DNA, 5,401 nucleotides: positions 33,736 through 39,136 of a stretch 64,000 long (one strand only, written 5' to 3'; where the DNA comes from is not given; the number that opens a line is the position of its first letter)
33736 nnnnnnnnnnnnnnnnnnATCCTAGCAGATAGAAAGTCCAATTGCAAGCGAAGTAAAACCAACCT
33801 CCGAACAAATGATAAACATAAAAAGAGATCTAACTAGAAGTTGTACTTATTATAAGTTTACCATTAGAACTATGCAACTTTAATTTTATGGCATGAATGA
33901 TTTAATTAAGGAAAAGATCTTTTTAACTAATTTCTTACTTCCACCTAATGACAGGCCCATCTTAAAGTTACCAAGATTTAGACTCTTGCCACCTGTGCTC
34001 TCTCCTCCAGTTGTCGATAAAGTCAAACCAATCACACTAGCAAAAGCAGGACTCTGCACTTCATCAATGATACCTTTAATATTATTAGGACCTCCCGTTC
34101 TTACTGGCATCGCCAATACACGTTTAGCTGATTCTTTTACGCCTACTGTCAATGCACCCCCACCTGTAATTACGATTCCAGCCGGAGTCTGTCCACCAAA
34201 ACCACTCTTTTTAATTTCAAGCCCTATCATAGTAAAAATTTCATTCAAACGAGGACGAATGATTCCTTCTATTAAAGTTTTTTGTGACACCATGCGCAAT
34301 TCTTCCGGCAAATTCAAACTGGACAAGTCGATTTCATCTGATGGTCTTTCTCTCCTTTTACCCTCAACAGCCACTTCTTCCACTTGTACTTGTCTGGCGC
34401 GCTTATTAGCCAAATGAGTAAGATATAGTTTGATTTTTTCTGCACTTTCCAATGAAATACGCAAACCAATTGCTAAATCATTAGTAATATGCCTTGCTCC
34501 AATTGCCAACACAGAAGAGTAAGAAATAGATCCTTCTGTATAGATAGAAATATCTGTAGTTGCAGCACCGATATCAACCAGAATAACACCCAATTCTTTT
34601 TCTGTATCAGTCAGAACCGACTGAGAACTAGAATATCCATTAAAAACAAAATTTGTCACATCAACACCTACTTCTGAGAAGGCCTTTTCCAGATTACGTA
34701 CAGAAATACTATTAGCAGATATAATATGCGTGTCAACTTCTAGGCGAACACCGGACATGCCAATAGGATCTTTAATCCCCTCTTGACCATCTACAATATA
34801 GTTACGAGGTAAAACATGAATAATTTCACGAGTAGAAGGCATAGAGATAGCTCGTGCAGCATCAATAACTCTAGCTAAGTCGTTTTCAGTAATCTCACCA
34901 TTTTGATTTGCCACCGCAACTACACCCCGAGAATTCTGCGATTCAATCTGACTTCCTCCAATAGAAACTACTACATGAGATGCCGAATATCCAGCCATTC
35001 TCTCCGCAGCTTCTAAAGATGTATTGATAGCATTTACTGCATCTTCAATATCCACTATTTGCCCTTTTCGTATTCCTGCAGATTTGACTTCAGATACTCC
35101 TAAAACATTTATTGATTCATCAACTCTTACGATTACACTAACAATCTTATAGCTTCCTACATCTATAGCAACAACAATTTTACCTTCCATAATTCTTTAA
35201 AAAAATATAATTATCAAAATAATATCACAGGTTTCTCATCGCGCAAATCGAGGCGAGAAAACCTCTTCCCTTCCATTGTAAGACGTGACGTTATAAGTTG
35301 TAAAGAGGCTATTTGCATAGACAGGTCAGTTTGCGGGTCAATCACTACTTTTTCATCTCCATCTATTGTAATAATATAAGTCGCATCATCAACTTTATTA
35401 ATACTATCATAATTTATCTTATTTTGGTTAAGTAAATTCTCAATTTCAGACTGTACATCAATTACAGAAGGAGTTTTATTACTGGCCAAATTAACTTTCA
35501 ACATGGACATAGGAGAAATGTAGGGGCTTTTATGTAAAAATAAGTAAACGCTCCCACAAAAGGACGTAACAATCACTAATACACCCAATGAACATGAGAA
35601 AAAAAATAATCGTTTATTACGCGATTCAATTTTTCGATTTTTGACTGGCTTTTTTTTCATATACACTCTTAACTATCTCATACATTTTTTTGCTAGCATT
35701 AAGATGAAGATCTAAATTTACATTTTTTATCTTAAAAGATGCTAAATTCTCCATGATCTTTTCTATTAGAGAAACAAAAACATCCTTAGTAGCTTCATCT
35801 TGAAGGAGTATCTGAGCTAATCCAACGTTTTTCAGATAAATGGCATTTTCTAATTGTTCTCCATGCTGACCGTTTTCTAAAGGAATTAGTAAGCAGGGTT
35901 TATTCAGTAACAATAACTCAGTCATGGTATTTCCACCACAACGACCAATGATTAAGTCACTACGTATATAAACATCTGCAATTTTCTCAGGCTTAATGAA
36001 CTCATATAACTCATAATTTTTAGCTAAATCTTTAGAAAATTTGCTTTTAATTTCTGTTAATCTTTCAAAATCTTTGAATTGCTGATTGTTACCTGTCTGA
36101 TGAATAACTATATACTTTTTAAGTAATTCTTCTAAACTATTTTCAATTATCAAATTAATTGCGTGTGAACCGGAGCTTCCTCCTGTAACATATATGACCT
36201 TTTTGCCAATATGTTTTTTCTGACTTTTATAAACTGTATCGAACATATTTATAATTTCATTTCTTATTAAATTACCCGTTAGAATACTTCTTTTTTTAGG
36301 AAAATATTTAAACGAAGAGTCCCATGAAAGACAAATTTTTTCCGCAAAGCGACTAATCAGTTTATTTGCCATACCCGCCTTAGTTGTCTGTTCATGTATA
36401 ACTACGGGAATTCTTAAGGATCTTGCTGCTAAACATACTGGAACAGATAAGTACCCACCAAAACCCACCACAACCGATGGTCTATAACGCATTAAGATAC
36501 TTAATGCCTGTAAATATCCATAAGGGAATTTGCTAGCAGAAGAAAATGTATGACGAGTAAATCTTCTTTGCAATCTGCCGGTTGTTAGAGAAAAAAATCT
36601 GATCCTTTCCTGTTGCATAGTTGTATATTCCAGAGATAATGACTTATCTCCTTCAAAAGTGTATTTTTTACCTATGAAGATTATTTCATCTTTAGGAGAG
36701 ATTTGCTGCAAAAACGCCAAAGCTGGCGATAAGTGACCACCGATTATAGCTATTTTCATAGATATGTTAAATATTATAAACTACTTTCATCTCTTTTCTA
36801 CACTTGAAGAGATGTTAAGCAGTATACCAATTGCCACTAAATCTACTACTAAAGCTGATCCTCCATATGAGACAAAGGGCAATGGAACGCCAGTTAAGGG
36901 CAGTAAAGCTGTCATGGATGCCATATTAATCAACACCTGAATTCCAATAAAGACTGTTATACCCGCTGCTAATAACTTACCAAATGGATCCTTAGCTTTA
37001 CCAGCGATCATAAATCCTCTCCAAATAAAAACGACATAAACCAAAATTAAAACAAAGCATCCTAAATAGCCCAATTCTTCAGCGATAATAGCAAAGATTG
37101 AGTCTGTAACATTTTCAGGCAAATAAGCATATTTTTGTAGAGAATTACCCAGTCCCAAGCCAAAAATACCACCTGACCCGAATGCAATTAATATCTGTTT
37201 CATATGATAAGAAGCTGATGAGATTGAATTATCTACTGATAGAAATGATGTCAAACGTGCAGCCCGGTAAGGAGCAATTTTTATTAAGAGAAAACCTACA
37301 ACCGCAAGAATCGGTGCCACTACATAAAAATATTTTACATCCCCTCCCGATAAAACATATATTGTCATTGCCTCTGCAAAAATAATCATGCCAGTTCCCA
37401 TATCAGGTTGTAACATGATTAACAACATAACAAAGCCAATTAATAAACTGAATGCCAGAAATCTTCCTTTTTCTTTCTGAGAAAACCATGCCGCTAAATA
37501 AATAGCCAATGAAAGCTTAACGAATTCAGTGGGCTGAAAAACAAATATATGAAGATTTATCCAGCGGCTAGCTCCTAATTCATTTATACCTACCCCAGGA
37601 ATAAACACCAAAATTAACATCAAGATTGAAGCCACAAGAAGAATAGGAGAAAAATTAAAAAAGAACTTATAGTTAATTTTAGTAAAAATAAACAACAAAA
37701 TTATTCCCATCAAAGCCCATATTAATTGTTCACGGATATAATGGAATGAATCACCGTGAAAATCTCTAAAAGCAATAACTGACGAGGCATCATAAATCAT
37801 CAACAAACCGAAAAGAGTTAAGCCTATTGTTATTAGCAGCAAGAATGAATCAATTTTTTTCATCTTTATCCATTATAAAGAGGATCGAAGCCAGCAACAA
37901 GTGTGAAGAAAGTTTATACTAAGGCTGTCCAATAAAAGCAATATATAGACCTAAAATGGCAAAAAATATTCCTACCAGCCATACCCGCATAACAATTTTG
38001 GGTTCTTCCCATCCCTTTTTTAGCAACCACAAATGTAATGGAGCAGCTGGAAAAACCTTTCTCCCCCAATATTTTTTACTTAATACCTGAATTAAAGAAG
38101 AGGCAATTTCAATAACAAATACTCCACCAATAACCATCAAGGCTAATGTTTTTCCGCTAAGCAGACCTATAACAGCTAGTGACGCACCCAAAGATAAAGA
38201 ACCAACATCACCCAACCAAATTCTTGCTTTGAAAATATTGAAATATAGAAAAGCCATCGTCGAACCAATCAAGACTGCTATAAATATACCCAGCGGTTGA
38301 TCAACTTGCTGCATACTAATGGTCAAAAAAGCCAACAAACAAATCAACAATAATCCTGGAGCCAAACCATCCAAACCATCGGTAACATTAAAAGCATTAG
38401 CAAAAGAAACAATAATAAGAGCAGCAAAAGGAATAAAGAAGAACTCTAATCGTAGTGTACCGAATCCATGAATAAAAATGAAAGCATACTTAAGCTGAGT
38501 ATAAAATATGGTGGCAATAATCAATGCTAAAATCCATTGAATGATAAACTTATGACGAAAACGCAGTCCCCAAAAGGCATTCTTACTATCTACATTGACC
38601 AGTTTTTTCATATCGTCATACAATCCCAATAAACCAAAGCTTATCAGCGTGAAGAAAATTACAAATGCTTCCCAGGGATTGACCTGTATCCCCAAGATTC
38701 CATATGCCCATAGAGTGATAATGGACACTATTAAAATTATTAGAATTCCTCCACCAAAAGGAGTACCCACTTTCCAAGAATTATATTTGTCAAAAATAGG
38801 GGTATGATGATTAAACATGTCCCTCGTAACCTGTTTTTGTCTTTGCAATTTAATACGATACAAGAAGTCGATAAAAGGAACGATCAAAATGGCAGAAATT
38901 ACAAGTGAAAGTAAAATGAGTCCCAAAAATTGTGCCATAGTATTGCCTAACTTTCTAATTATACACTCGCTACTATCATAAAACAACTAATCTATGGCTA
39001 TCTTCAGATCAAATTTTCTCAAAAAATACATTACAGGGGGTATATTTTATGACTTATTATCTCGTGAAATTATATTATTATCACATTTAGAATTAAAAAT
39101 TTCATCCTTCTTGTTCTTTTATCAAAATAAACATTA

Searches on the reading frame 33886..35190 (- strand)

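Call 9: search_protein_families(library=pfam, proteins=[window:33886-35190:-], max_evalue=0.00001)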
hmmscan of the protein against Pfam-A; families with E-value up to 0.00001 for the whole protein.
window:33886-35190:- (434 aa): 4 families
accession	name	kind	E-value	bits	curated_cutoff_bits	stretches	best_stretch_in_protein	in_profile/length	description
PF14450.12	FtsA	-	1.7e-35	122.6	31.8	2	203-388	1-127/127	Cell division protein FtsA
PF02491.25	SHS2_FTSA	-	1.9e-33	115.1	25.4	1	79-157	1-78/79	SHS2 domain inserted in FTSA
PF11104.14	PilM_2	-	1.1e-07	31.6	27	1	175-255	154-235/340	Type IV pilus assembly protein PilM;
PF06723.19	MreB_Mbl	-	2.8e-06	26.8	27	1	196-365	141-303/327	MreB/Mbl protein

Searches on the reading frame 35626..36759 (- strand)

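Call 10: search_protein_families(library=ncbifam, proteins=[window:35626-36759:-], max_evalue=1e-8)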
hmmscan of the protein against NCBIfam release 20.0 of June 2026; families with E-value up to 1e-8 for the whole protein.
window:35626-36759:- (377 aa): 3 families
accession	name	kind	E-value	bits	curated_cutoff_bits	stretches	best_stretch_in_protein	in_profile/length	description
TIGR01133.1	murG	equivalog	8.4e-62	209.2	250.25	1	7-345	16-334/353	undecaprenyldiphospho-muramoylpentapeptide beta-N-acetylglucosaminyltransferase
NF009102.0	PRK12446.1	equivalog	8.2e-51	173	339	1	8-344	13-331/352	undecaprenyldiphospho-muramoylpentapeptide beta-N-acetylglucosaminyltransferase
NF041549.1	PssD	equivalog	4.8e-11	43.2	110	1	6-158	6-145/151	PssD/Cps14F family polysaccharide biosynthesis glycosyltransferase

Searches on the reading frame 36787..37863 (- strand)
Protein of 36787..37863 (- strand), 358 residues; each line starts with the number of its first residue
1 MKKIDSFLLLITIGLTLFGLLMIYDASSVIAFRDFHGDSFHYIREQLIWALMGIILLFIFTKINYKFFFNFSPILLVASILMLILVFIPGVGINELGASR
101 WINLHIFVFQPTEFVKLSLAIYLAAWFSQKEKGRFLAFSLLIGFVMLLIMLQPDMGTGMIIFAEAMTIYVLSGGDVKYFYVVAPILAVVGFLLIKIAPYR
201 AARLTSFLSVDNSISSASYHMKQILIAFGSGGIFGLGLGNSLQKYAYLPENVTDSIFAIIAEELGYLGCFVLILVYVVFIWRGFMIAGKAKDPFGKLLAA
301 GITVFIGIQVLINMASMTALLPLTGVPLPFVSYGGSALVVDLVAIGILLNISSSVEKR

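Call 10: search_protein_families(library=ncbifam, proteins=[window:36787-37863:-], max_evalue=1e-8)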
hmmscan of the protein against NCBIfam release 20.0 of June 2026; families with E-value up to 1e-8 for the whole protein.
window:36787-37863:- (358 aa): 6 families
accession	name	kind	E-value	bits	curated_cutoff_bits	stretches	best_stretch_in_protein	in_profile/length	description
TIGR02614.1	ftsW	equivalog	6.6e-103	344.5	337.5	1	5-353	1-355/357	putative lipid II flippase FtsW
TIGR02615.1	spoVE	exception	2.3e-97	326.6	448.8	1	7-352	3-353/354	stage V sporulation protein E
TIGR02210.1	rodA_shape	equivalog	3e-84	283.2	336.7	1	5-353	1-354/357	rod shape-determining protein RodA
NF008042.0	PRK10774.1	equivalog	3.8e-65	220.5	493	1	5-352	36-389/405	cell division protein FtsW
NF008060.0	PRK10794.1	equivalog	1e-50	172.7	590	1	4-352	16-360/370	peptidoglycan glycosyltransferase MrdB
NF037961.1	RodA_shape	subfamily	4.4e-41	141.6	150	2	215-352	270-408/415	rod shape-determining protein RodA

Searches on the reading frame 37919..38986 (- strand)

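Call 10: search_protein_families(library=ncbifam, proteins=[window:37919-38986:-], max_evalue=1e-8)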
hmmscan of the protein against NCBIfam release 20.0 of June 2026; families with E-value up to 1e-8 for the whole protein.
window:37919-38986:- (355 aa): 2 families
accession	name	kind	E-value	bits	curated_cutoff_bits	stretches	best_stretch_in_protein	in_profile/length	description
TIGR00445.1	mraY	equivalog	7.3e-53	180.1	192.05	1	71-348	31-316/321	phospho-N-acetylmuramoyl-pentapeptide-transferase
NF053644.1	MraY_archaea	equivalog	5.4e-24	85.2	450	1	155-347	157-340/340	pseudomurein biosynthesis MraY family phospho-N-acetylmuramoyl-pentapeptide-transferase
